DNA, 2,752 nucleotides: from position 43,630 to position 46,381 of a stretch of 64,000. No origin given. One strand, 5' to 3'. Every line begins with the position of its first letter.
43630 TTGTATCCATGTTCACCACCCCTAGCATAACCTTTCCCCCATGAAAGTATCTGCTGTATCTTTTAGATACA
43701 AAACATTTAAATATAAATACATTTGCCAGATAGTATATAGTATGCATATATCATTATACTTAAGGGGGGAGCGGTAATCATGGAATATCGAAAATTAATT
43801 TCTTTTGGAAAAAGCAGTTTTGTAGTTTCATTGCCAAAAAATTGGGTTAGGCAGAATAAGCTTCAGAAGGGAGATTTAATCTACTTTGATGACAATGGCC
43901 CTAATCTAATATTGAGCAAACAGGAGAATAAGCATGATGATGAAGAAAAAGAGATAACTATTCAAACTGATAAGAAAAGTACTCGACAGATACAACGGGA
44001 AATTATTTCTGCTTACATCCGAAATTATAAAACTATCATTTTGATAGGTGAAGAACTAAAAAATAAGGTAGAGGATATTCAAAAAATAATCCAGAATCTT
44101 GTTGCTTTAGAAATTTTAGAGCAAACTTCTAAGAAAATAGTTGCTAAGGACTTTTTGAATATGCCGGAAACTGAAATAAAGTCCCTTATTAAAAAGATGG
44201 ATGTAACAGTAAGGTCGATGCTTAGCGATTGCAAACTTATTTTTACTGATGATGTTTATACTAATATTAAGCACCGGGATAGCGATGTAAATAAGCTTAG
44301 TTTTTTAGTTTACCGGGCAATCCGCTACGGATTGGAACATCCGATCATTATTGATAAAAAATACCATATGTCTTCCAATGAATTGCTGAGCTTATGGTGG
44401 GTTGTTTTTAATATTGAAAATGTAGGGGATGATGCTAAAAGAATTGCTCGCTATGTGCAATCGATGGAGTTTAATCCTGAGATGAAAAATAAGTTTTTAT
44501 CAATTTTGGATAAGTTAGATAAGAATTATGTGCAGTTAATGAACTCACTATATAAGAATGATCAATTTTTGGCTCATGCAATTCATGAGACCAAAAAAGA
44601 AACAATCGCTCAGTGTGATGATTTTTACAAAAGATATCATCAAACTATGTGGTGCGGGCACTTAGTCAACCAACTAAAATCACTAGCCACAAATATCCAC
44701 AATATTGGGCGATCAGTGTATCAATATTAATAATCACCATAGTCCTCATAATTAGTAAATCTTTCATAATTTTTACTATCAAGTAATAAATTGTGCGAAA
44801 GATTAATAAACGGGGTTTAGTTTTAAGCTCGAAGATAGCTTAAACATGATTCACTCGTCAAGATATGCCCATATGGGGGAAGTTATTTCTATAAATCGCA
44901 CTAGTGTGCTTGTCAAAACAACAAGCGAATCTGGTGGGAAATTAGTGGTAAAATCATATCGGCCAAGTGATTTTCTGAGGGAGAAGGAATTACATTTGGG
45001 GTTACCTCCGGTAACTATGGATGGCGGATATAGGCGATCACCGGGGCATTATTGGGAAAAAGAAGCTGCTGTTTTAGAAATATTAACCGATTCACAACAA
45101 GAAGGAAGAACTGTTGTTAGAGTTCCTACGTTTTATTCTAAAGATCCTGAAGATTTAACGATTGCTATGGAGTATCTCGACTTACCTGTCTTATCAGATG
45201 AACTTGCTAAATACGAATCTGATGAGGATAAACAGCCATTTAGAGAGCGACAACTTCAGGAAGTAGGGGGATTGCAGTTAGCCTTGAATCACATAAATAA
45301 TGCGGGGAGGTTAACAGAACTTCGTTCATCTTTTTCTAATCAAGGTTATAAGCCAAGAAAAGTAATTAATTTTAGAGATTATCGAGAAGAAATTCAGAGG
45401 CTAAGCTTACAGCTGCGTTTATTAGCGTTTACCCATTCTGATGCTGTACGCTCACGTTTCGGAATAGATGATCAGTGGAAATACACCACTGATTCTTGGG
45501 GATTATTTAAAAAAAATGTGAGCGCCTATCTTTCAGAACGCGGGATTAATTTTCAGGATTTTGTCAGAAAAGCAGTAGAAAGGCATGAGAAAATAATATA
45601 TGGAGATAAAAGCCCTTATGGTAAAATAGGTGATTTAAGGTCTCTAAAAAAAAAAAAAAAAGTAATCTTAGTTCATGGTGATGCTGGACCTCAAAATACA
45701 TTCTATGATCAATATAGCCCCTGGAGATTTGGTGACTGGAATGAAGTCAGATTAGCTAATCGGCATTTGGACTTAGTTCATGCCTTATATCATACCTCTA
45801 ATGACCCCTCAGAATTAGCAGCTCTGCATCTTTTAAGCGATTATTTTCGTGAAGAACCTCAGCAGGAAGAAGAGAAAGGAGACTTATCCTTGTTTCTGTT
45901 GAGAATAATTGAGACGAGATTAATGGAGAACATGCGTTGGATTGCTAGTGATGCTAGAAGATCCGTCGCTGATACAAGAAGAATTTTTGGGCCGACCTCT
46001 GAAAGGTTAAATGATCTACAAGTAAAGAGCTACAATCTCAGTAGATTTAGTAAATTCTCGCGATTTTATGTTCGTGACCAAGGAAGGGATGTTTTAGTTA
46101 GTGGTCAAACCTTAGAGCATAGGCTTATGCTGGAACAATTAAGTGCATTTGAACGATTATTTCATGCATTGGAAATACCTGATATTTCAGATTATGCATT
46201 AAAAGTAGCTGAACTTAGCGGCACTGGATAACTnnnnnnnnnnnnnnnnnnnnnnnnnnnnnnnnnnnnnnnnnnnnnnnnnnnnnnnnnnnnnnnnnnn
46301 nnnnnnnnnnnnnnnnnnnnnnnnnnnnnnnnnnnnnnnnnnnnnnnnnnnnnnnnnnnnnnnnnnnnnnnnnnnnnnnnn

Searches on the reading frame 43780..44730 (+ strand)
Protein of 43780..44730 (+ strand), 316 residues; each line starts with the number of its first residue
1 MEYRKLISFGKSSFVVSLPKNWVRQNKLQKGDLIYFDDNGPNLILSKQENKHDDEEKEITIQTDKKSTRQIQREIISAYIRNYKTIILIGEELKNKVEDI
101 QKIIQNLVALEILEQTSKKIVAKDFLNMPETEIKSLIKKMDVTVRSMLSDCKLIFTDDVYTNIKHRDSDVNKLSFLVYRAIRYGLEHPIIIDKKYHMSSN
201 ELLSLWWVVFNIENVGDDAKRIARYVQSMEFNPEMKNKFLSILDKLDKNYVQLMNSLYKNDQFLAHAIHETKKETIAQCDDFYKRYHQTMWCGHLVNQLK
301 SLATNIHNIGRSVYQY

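Call 7: search_protein_families(library=pfam, proteins=[window:43780-44730:+])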
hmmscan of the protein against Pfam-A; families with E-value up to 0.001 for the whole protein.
window:43780-44730:+ (316 aa): 2 families
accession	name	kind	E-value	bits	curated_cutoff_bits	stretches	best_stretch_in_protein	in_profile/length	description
PF04014.23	MazE_antitoxin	-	1.7e-05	25.1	24.7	1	10-49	4-44/48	Antidote-toxin recognition MazE, bacterial antitoxin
PF01895.24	PhoU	-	0.00021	22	23.5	0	137-226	1-89/89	PhoU domain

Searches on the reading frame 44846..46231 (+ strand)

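Call 7: search_protein_families(library=pfam, proteins=[window:44846-46231:+])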
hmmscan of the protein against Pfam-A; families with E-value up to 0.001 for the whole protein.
window:44846-46231:+ (461 aa): 1 family
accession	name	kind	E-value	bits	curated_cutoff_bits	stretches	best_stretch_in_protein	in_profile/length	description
PF01636.29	APH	-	1.9e-06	28.2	23.2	1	72-334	39-230/239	Phosphotransferase enzyme family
